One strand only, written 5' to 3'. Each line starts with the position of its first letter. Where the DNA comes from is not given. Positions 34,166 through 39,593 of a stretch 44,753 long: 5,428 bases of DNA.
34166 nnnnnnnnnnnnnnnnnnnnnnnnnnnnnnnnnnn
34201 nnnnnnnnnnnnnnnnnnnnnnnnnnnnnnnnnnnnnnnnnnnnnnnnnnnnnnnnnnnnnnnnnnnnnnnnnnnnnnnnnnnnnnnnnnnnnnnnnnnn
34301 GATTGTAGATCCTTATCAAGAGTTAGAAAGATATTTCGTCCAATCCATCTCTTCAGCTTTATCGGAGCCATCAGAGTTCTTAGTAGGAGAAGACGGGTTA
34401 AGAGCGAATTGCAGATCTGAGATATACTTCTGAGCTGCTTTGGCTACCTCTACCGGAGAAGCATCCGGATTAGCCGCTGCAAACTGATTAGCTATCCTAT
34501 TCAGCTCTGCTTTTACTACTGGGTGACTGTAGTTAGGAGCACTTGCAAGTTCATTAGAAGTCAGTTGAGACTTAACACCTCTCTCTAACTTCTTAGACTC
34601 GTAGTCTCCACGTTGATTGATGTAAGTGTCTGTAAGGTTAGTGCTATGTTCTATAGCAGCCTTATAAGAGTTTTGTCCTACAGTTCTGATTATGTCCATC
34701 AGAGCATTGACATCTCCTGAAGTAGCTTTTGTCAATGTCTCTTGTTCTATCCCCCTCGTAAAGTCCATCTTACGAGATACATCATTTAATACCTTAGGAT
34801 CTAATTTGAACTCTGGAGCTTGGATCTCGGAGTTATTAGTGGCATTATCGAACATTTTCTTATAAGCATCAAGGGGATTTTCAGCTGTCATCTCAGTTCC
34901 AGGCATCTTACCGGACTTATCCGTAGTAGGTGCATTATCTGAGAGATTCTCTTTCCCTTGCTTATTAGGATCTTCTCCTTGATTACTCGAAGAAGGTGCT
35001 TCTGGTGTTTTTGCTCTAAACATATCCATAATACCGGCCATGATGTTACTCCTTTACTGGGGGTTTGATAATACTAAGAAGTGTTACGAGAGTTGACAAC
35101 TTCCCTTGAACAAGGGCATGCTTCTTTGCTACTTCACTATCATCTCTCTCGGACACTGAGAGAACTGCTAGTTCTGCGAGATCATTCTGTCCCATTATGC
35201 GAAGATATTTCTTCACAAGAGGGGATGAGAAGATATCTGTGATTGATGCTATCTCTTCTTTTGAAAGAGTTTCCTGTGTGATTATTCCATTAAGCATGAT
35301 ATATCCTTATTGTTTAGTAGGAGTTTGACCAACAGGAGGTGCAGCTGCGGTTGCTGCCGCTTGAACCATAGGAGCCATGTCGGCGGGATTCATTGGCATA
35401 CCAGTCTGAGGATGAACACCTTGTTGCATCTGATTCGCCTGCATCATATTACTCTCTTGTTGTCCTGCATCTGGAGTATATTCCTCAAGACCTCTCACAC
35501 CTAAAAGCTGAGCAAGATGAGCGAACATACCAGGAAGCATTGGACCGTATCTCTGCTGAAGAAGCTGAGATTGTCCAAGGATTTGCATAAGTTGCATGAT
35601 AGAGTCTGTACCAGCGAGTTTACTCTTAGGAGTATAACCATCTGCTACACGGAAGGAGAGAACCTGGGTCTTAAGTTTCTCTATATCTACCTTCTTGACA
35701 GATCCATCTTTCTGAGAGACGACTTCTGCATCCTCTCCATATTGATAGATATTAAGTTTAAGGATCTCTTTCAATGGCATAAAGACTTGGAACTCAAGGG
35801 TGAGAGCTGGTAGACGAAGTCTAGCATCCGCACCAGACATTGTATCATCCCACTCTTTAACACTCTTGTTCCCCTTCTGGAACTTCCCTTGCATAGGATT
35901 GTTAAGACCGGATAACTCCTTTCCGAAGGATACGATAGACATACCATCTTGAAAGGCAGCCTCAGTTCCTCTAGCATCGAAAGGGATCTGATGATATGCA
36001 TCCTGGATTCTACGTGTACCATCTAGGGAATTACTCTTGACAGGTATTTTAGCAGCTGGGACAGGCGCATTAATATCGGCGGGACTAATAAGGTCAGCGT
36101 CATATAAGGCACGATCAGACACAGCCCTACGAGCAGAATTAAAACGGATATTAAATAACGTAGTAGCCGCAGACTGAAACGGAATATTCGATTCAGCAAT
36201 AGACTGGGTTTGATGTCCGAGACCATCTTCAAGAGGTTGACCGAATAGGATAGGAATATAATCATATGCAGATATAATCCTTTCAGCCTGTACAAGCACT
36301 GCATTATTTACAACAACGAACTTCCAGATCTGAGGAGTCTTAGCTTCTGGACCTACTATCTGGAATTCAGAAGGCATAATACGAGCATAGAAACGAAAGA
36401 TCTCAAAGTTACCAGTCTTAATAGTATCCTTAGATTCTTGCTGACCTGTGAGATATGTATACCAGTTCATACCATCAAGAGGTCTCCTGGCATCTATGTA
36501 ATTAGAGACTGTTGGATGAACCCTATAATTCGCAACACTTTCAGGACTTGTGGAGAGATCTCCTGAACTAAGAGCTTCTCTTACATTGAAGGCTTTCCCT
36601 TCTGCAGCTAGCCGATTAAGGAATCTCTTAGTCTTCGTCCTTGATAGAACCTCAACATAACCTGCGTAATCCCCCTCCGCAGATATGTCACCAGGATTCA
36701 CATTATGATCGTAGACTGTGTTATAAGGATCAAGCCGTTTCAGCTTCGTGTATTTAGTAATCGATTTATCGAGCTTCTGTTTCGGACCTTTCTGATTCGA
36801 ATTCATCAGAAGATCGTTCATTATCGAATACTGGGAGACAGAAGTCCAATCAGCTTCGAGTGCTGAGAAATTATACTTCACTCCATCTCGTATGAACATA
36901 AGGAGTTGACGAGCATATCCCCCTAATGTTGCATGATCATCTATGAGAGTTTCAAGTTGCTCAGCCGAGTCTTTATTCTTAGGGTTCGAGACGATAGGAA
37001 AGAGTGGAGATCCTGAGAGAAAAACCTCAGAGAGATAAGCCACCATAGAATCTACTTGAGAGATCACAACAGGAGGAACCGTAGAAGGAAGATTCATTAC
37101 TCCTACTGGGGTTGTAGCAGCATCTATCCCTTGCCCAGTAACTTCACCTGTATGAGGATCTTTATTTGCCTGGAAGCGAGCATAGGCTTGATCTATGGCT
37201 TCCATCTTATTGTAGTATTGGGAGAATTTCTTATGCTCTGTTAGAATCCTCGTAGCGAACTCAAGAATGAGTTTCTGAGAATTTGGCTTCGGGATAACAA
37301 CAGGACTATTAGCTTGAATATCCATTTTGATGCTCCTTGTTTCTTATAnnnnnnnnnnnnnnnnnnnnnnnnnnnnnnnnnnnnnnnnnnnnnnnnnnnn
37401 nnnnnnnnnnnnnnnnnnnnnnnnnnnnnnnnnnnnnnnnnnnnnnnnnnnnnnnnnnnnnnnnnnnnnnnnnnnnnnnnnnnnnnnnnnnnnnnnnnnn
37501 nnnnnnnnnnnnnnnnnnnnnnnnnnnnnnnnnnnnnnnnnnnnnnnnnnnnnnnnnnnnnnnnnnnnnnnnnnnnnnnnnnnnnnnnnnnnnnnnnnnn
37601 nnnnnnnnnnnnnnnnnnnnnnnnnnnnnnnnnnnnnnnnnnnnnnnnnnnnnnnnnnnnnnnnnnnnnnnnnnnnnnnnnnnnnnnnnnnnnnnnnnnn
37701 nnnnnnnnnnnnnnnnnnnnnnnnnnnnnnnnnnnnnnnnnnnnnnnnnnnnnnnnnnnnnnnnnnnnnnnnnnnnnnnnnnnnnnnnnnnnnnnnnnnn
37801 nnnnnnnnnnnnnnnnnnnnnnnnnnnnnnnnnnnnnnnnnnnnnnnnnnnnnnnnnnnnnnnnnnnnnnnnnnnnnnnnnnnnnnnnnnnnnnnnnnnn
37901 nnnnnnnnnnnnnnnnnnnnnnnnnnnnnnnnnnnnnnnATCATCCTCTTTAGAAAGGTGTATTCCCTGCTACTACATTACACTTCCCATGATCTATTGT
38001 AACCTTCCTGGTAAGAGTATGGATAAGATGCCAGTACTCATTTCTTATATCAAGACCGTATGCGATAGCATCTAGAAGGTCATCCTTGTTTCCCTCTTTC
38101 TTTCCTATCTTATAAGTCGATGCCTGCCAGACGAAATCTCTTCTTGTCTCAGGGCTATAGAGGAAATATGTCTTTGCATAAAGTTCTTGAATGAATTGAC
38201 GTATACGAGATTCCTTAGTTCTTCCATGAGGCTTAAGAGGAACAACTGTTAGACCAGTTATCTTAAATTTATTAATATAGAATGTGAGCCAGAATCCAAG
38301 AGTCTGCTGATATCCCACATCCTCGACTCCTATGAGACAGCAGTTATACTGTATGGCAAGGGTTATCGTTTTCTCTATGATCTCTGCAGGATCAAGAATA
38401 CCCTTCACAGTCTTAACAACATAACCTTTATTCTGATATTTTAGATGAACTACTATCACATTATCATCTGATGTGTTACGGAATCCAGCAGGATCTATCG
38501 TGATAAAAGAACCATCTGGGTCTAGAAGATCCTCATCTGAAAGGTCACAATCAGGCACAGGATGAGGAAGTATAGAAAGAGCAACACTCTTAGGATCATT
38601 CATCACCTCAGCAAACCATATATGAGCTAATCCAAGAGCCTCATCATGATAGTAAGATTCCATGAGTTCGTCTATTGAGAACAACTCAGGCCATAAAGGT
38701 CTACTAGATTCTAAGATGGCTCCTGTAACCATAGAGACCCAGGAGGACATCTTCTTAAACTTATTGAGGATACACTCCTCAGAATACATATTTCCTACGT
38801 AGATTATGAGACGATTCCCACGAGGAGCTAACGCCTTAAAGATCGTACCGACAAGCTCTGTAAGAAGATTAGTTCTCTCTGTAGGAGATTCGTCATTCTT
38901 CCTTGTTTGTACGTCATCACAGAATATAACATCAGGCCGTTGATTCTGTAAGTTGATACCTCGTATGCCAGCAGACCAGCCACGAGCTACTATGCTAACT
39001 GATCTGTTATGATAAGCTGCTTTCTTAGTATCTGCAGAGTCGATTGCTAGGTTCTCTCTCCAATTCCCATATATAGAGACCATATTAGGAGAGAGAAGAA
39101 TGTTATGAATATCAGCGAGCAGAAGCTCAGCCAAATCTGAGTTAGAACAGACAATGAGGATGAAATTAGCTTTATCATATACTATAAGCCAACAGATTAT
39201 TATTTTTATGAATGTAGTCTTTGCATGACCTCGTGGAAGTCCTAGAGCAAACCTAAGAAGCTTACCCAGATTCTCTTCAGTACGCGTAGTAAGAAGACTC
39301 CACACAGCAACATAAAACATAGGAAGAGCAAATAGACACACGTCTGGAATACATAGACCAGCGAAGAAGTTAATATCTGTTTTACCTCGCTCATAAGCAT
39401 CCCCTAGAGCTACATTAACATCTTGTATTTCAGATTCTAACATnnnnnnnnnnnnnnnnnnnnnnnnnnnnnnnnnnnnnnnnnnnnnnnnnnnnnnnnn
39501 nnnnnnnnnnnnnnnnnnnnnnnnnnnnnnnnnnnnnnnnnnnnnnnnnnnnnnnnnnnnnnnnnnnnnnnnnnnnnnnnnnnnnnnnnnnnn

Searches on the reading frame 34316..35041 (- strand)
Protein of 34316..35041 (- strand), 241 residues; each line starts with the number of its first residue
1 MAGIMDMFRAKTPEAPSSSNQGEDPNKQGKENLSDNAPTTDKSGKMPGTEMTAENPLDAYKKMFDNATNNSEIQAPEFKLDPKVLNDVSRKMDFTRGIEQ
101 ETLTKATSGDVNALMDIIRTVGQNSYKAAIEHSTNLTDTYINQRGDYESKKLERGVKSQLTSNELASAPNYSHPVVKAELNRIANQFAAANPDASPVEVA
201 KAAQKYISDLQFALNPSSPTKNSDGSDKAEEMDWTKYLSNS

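Call 18: search_protein_families(library=phrogs, proteins=[window:34316-35041:-], max_evalue=0.001)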
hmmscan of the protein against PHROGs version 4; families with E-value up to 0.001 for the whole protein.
window:34316-35041:- (241 aa): 1 family
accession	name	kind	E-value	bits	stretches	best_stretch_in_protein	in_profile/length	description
phrog_16263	-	unknown function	1.4e-22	81.6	1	26-215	38-226/248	-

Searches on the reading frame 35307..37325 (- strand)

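Call 18: search_protein_families(library=phrogs, proteins=[window:35307-37325:-], max_evalue=0.001)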
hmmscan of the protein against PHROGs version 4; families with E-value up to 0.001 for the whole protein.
window:35307-37325:- (672 aa): 1 family
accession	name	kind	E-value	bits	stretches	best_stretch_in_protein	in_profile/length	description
phrog_15554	-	head and packaging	2.5e-125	420.1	1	33-635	37-637/666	portal protein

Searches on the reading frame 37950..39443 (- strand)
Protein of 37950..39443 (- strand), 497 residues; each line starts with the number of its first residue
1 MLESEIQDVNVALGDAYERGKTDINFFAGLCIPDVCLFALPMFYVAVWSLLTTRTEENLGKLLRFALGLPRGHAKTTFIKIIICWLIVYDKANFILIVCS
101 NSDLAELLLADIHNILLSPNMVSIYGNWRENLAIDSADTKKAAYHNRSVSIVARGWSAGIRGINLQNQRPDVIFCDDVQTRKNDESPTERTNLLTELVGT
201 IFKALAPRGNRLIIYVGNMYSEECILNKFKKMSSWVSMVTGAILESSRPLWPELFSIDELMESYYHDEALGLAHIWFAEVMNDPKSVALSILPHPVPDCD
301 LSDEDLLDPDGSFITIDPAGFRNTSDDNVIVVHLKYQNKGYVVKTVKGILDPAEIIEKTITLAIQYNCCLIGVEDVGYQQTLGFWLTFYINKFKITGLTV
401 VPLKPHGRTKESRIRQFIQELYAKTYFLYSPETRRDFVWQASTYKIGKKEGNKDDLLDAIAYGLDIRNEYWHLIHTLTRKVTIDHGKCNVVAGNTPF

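Call 9: search_dna_similar(query=window:37950-39443:-, collection=phages, mode=protein)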
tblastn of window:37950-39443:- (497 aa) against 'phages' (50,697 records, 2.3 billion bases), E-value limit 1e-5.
Records with a match: 250; places in all: 250; records where one place covers at least 80% of the query: 26.
Best place of each record, by identity: 60-80% 1; <60% 249.
By first word of the organism name: Ralstonia 100; Pseudomonas 86; Bacteriophage 15; Bacillus 6; Burkholderia 4; Pectobacterium 4; Vibrio 3; Rhodobacter 3; EBPR 2; Clostridium 2; and 20 more.
By host as written in the record: Ralstonia solanacearum 66; Pseudomonas aeruginosa 41; - 26; Pseudomonas aeruginosa PA14 17; Ralstonia solanacearum Race 3, Biovar 1 6; Helicobacter pullorum 3; Bacillus alcalophilus CGMCC 1.3604 3; Pseudomonas sp. 2; and 69 more.
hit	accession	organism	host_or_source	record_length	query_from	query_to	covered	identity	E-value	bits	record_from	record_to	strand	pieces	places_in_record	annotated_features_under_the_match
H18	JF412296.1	EBPR podovirus 3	-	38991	5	497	99%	64.9%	0e+0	677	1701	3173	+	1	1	gp4: hypothetical protein | gp3: hypothetical protein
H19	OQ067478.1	Polaromonas phage Tiera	Polaromonas sp.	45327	7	497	99%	52.6%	4e-164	520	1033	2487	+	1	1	putative large terminase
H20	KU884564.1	Pseudomonas phage PaMx43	Pseudomonas aeruginosa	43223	10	474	94%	41.8%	4e-112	370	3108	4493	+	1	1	putative large terminase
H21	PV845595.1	Pseudomonas phage Ph_15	Pseudomonas aeruginosa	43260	10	474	94%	41.8%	4e-112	370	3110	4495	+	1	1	putative large terminase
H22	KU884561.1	Pseudomonas phage PaMx33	Pseudomonas aeruginosa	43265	10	474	94%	41.8%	4e-112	370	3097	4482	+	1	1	putative large terminase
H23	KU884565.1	Pseudomonas phage PaMx46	Pseudomonas aeruginosa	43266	10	474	94%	41.8%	4e-112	370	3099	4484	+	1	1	putative large terminase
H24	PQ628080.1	Pseudomonas phage Neko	Pseudomonas aeruginosa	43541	10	474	94%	41.8%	4e-112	370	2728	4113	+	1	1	terminase large subunit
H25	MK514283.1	Pseudomonas phage vB_PaeP_TF17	Psuedomonas aeruginosa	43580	10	474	94%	41.8%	4e-112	370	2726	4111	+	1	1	putative large terminase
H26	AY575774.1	Pseudomonas phage PaP2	-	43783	10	474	94%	41.8%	4e-112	370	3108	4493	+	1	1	orf7: p07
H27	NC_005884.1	Pseudomonas phage PaP2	Pseudomonas aeruginosa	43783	10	474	94%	41.8%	4e-112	370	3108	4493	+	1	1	putative head assembly cofactor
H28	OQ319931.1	Pseudomonas phage 20Aug470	Pseudomonas aeruginosa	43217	10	474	94%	41.8%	5e-112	370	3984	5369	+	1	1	terminase large subunit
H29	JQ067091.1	Pseudomonas phage PaMx32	Pseudomonas aeruginosa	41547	10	474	94%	41.8%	5e-112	370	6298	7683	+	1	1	record has no annotation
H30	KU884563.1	Pseudomonas phage PaMx41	Pseudomonas aeruginosa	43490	10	474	94%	41.8%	5e-112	370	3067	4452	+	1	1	putative large terminase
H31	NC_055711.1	Pseudomonas phage PaMx41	Pseudomonas aeruginosa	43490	10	474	94%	41.8%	5e-112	370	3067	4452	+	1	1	putative large terminase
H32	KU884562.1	Pseudomonas phage PaMx35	Pseudomonas aeruginosa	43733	10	474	94%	41.8%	5e-112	370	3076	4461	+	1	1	putative large terminase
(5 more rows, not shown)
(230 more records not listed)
